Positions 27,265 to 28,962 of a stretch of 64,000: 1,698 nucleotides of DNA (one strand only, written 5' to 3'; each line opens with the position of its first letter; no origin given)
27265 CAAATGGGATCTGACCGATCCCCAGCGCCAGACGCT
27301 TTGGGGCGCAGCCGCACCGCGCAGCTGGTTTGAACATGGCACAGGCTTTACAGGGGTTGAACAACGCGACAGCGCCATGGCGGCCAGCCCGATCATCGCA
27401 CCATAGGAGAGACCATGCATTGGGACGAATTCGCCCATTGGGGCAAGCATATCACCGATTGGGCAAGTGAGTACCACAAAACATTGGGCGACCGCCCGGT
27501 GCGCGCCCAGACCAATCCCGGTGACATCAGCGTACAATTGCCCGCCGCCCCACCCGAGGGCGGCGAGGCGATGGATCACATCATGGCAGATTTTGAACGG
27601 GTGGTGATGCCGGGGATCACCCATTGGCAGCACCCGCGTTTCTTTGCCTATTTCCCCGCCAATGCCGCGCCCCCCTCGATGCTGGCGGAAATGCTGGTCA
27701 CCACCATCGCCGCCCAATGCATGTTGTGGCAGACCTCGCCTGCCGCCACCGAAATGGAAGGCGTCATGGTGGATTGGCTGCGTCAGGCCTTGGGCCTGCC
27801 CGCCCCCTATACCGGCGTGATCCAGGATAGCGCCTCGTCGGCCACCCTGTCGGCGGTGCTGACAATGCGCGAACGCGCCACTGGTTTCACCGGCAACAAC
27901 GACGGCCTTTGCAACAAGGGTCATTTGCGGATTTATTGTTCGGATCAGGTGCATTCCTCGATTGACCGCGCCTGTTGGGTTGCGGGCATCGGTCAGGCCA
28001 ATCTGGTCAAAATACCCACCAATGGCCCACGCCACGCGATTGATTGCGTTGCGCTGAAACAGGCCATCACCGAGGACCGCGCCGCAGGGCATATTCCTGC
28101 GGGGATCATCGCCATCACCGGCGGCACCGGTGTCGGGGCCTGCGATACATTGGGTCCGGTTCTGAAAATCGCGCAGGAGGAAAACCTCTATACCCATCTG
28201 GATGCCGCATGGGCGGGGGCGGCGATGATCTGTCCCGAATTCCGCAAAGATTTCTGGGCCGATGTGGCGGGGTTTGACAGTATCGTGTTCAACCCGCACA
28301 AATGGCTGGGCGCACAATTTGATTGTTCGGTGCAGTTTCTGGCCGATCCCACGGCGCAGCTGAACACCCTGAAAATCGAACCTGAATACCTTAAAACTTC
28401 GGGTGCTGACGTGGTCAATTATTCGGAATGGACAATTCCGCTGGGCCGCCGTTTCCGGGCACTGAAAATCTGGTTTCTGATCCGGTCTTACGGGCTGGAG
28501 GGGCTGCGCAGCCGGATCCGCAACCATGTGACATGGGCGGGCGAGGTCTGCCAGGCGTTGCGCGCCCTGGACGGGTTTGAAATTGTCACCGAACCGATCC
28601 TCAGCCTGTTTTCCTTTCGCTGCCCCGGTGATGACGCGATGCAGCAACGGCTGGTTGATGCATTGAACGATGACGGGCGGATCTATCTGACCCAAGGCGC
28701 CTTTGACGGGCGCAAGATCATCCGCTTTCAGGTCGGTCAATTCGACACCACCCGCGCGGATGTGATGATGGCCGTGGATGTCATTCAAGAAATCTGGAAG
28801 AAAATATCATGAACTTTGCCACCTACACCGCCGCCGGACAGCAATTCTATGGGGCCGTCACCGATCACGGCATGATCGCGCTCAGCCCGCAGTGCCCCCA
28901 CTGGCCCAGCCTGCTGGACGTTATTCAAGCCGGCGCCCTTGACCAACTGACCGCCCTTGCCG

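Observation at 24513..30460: Aromatic amino acid decarboxylase embedded inside a homoprotocatechuate meta-cleavage operon that lacks hpaBC and hpaI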

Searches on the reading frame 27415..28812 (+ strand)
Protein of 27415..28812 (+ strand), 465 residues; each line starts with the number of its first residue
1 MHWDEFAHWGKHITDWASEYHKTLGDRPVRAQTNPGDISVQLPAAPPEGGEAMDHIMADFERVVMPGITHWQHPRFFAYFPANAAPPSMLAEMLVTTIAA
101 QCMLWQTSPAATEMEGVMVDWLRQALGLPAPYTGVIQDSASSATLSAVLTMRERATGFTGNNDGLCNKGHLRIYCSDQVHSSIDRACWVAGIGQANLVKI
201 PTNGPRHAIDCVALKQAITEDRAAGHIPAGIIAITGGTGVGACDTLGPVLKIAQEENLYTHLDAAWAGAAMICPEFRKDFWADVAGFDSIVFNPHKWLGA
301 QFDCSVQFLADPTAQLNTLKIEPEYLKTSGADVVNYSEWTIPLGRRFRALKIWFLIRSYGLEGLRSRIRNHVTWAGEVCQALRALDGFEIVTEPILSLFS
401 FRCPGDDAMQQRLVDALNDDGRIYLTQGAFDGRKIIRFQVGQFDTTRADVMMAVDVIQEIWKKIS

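Call 3: search_protein_families(library=ncbifam, proteins=[window:27415-28812:+])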
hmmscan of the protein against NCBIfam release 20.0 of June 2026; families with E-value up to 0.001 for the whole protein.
window:27415-28812:+ (465 aa): 5 families
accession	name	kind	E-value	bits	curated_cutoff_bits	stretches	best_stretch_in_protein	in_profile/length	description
NF052646.1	DABADecarRhbB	equivalog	4.6e-36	124.4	900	1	54-460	78-481/491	L-2,4-diaminobutyrate decarboxylase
TIGR03799.1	NOD_PanD_pyr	equivalog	5.1e-25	87.9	606.1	1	170-416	209-449/522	pyridoxal-dependent aspartate 1-decarboxylase PanP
TIGR03812.1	tyr_de_CO2_Arch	equivalog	1e-19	70.7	299.4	1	111-415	57-338/375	tyrosine decarboxylase MfnA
NF002748.0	PRK02769.1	equivalog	2.3e-11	43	305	1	173-406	113-333/382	histidine decarboxylase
TIGR03811.1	tyr_de_CO2_Ent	equivalog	0.00021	19.9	905.3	0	179-270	231-326/608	tyrosine decarboxylase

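Call 4: search_protein_families(library=pfam, proteins=[window:27415-28812:+])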
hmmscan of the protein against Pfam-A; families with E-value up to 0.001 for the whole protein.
window:27415-28812:+ (465 aa): 1 family
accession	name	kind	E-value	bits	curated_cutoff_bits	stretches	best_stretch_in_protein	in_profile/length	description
PF00282.25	Pyridoxal_deC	-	7.3e-92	308.4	27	1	35-402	1-373/375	Pyridoxal-dependent decarboxylase conserved domain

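Call 8: find_homologous_proteins(query=window:27415-28812:+)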
Query window:27415-28812:+ (465 aa): 8000 proteins with E <= 0.001 among 8000 candidates; the best 120 are listed.
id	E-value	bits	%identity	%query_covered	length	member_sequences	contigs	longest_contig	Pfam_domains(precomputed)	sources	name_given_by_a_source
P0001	0.0e+0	1095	100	100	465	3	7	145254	PF00282.26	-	-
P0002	2.7e-280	948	85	100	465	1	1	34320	PF00282.26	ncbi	-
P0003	1.7e-279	945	86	100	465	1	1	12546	PF00282.26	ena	-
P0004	1.0e-277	939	84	100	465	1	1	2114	PF00282.26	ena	-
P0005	1.6e-277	939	85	100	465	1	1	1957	PF00282.26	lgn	-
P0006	5.4e-276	934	84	100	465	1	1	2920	PF00282.26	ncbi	-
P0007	9.7e-275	930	84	100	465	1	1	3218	PF00282.26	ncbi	-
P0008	4.4e-274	927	84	100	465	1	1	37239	PF00282.26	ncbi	-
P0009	3.3e-273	924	84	100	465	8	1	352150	PF00282.26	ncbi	ncbi:MAG: pyridoxal-dependent decarboxylase [Paracoccaceae bacterium]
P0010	1.1e-272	923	83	100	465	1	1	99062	PF00282.26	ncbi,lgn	ncbi:MAG: aspartate aminotransferase family protein [Paracoccaceae bacterium]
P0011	1.8e-272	922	84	100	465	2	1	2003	PF00282.26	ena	-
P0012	2.1e-272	922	83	100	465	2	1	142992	PF00282.26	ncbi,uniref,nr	ncbi:aspartate aminotransferase family protein [Epibacterium sp. SM1969]|uniref:Aspartate aminotrans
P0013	3.8e-272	921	83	100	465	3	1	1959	PF00282.26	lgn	-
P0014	5.0e-272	921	83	100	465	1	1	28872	PF00282.26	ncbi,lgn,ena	-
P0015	7.0e-272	920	84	100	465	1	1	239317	PF00282.26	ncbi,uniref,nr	ncbi:pyridoxal-dependent decarboxylase [Ruegeria sp. 2012CJ41-6]|uniref:Pyridoxal-dependent decarbox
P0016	3.1e-271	918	83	100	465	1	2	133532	PF00282.26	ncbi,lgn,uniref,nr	ncbi:pyridoxal phosphate-dependent decarboxylase family protein [Yoonia sediminilitoris]|uniref:Arom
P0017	5.2e-271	917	83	100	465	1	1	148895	PF00282.26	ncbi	-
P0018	6.9e-271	917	82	100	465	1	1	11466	PF00282.26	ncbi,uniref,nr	ncbi:MAG: aspartate aminotransferase family protein [Roseibium sp.]|uniref:pyridoxal phosphate-depen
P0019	1.0e-270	916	83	100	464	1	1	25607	PF00282.26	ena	-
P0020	1.2e-270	916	83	100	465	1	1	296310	PF00282.26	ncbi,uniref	ncbi:pyridoxal phosphate-dependent decarboxylase family protein [Ruegeria jejuensis]|uniref:pyridoxa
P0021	1.3e-270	916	84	100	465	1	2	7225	PF00282.26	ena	-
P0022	2.4e-270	915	82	100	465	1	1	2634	PF00282.26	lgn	-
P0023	2.8e-270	915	83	100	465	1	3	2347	PF00282.26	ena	-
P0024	4.4e-270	914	83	100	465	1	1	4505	PF00282.26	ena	-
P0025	4.7e-270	914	83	100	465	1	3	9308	PF00282.26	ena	-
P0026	5.5e-270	914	83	100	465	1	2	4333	PF00282.26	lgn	-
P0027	6.0e-270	914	82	100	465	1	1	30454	PF00282.26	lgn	-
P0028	6.6e-270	914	83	100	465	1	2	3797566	PF00282.26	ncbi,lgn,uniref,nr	ncbi:aspartate aminotransferase family protein [Sulfitobacter mediterraneus]|uniref:pyridoxal phosph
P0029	7.0e-270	913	82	100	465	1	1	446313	PF00282.26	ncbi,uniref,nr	ncbi:pyridoxal-dependent decarboxylase [Ruegeria sp. 2205SS24-7]|uniref:pyridoxal phosphate-dependen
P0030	7.8e-270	913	83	100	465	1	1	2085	PF00282.26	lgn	-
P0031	7.9e-270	913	82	100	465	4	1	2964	PF00282.26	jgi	-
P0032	8.4e-270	913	83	100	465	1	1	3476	PF00282.26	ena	-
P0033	8.5e-270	913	83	100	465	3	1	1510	PF00282.26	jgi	jgi:aromatic-L-amino-acid decarboxylase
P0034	1.1e-269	913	82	100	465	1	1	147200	PF00282.26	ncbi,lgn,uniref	ncbi:pyridoxal-dependent decarboxylase [Cognatishimia sp. D5M38]|uniref:Pyridoxal-dependent decarbox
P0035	1.4e-269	912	82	100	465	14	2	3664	PF00282.26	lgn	-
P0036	1.6e-269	912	82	100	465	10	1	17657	PF00282.26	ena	-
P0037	3.1e-269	911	83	100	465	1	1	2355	PF00282.26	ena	-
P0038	3.2e-269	911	82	100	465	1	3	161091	PF00282.26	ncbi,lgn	-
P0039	3.3e-269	911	82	100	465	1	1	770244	PF00282.26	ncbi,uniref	ncbi:pyridoxal phosphate-dependent decarboxylase family protein [Ruegeria hyattellae]|uniref:pyridox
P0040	3.7e-269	911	83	100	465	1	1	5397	PF00282.26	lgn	-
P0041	3.8e-269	911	83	100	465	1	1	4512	PF00282.26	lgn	-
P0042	3.9e-269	911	83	100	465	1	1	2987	PF00282.26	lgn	-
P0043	4.0e-269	911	82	100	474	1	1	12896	PF00282.26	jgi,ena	-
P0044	4.6e-269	911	82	100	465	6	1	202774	PF00282.26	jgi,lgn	jgi:aromatic-L-amino-acid/L-tryptophan decarboxylase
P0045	4.7e-269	911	83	100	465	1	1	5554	PF00282.26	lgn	-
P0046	6.1e-269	910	83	100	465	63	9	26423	PF00282.26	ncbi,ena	-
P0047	7.6e-269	910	82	100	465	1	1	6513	PF00282.26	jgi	jgi:aromatic-L-amino-acid decarboxylase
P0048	8.3e-269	910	84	100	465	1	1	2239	PF00282.26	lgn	-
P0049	9.0e-269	910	82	100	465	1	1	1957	PF00282.26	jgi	-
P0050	1.0e-268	910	82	100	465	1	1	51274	PF00282.26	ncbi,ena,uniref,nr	ncbi:aspartate aminotransferase family protein [Cognatishimia sp.]|uniref:pyridoxal phosphate-depend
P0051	1.1e-268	910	82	99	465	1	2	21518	PF00282.26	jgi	jgi:aromatic-L-amino-acid decarboxylase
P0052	1.4e-268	909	82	100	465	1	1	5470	PF00282.26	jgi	-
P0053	1.7e-268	909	82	100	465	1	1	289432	PF00282.26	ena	-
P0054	2.0e-268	909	82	100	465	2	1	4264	PF00282.26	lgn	-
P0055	2.6e-268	908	83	100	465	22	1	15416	PF00282.26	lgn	-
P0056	3.2e-268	908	83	100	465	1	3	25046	PF00282.26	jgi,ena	-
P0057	3.8e-268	908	83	100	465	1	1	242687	PF00282.26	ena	-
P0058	4.6e-268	907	81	100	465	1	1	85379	PF00282.26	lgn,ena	-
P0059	5.1e-268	907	82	100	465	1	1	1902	PF00282.26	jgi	jgi:aromatic-L-amino-acid decarboxylase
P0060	5.7e-268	907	81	100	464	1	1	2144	PF00282.26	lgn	-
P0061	7.3e-268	907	82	100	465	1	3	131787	PF00282.26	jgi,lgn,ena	jgi:aromatic-L-amino-acid decarboxylase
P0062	7.8e-268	907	82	100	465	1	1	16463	PF00282.26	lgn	-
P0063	8.1e-268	907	82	100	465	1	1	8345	PF00282.26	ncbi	-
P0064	1.3e-267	906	81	100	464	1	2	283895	PF00282.26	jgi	jgi:aromatic-L-amino-acid decarboxylase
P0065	1.3e-267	906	82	100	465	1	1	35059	PF00282.26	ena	-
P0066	1.3e-267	906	81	100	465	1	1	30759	PF00282.26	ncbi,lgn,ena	-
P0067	1.5e-267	906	82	100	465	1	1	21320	PF00282.26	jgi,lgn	jgi:aromatic-L-amino-acid decarboxylase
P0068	2.0e-267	905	82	100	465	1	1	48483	PF00282.26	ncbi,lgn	-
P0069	2.3e-267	905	81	100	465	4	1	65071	PF00282.26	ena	-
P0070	2.4e-267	905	82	100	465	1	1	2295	PF00282.26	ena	-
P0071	2.5e-267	905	82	100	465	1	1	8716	PF00282.26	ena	-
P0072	2.5e-267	905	82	100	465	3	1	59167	PF00282.26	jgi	jgi:aromatic-L-amino-acid decarboxylase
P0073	4.0e-267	904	81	100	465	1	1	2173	PF00282.26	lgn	-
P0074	4.3e-267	904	83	100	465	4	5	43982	PF00282.26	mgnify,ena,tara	mgnify:FL=1|tara:strand:+ start:3123 stop:4520 length:1398 start_codon:yes stop_codon:yes gene_type:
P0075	6.5e-267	904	83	100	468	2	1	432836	PF00282.26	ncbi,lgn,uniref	ncbi:pyridoxal phosphate-dependent decarboxylase family protein [Roseobacter sp. EG26]|uniref:pyrido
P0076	7.7e-267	903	81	100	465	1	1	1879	PF00282.26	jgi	-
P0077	8.4e-267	903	81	100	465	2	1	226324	PF00282.26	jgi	jgi:aromatic-L-amino-acid decarboxylase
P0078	8.8e-267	903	81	100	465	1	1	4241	PF00282.26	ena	-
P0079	1.2e-266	903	81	100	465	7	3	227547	PF00282.26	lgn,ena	-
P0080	1.4e-266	903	82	100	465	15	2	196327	PF00282.26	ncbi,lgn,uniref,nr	ncbi:pyridoxal phosphate-dependent decarboxylase family protein [Sulfitobacter mediterraneus]|uniref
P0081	1.8e-266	902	81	100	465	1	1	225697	PF00282.26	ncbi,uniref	ncbi:pyridoxal phosphate-dependent decarboxylase family protein [Sulfitobacter sp.]|uniref:pyridoxal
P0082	1.9e-266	902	81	100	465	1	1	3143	PF00282.26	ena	-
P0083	2.1e-266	902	81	100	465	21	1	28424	PF00282.26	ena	-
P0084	2.3e-266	902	81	100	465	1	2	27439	PF00282.26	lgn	-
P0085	3.4e-266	901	81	100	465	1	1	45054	PF00282.26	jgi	jgi:aromatic-L-amino-acid decarboxylase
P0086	6.2e-266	900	81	100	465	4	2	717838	PF00282.26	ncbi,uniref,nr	ncbi:pyridoxal phosphate-dependent decarboxylase family protein [Ruegeria arenilitoris]|uniref:pyrid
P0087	6.6e-266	900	82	100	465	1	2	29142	PF00282.26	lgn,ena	-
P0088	7.1e-266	900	82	100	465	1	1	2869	PF00282.26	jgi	jgi:aromatic-L-amino-acid/L-tryptophan decarboxylase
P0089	8.1e-266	900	82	100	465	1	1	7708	PF00282.26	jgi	jgi:aromatic-L-amino-acid decarboxylase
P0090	1.2e-265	900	82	100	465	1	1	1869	PF00282.26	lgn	-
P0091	1.6e-265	899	81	100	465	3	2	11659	PF00282.26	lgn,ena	-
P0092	2.1e-265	899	81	100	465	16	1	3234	PF00282.26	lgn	-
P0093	2.6e-265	898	81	100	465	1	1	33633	PF00282.26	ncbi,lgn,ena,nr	ncbi:MAG: aspartate aminotransferase family protein [Roseicyclus sp.]|nr:aspartate aminotransferase 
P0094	2.8e-265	898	81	100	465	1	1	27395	PF00282.26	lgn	-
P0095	3.0e-265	898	82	100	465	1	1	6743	PF00282.26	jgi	jgi:aromatic-L-amino-acid decarboxylase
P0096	3.7e-265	898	81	100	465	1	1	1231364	PF00282.26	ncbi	-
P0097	4.4e-265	898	81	100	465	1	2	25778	PF00282.26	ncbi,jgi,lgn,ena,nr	ncbi:MAG TPA: aspartate aminotransferase family protein [Roseibacterium sp.]|nr:aspartate aminotrans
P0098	5.9e-265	897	82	100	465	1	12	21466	PF00282.26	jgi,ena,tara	jgi:aromatic-L-amino-acid decarboxylase|tara:strand:- start:6834 stop:8231 length:1398 start_codon:y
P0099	6.0e-265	897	81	100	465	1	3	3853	PF00282.26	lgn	-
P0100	7.2e-265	897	82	100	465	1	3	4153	PF00282.26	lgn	-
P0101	7.4e-265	897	80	100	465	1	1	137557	PF00282.26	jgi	jgi:aromatic-L-amino-acid decarboxylase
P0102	8.4e-265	897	83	100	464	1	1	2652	PF00282.26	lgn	-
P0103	8.9e-265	897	82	100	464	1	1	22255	PF00282.26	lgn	-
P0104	9.1e-265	897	81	100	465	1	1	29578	PF00282.26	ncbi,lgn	ncbi:MAG: pyridoxal-dependent decarboxylase [Pseudomonadota bacterium]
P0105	9.1e-265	897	81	100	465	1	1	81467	PF00282.26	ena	-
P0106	1.1e-264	896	81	100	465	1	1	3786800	PF00282.26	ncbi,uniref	ncbi:pyridoxal phosphate-dependent decarboxylase family protein [Algirhabdus cladophorae]|uniref:pyr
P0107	1.1e-264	896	81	100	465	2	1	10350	PF00282.26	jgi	jgi:aromatic-L-amino-acid decarboxylase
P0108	2.0e-264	896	81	100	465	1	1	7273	PF00282.26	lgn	-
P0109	2.7e-264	895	81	99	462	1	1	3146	PF00282.26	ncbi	ncbi:MAG: pyridoxal-dependent decarboxylase, partial [Pseudomonadota bacterium]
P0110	2.7e-264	895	81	100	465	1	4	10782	PF00282.26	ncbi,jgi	ncbi:MAG: aromatic-L-amino-acid decarboxylase [Gammaproteobacteria bacterium]|jgi:aromatic-L-amino-a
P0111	3.1e-264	895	81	100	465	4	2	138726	PF00282.26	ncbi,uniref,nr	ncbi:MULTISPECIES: pyridoxal-dependent decarboxylase [unclassified Ruegeria]|uniref:pyridoxal phosph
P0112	3.8e-264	895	82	100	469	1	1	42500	PF00282.26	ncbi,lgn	ncbi:MAG: pyridoxal-dependent decarboxylase [Sulfitobacter sp.]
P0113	4.7e-264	894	81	100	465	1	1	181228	PF00282.26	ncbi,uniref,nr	ncbi:pyridoxal-dependent decarboxylase [uncultured Sulfitobacter sp.]|uniref:pyridoxal phosphate-dep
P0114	4.8e-264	894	81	100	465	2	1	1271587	PF00282.26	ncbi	-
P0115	5.1e-264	894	80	100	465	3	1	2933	PF00282.26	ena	-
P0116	7.1e-264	894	82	100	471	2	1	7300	PF00282.26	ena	-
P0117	1.0e-263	893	80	100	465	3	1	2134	PF00282.26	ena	-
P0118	1.6e-263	893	81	100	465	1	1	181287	PF00282.26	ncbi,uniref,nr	ncbi:pyridoxal-dependent decarboxylase [uncultured Sulfitobacter sp.]|uniref:pyridoxal phosphate-dep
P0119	2.4e-263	892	80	100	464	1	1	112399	PF00282.26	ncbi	-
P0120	2.9e-263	892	82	100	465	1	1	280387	PF00282.26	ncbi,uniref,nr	ncbi:pyridoxal-dependent decarboxylase [Defluviimonas sp. WL0002]|uniref:Pyridoxal-dependent decarbo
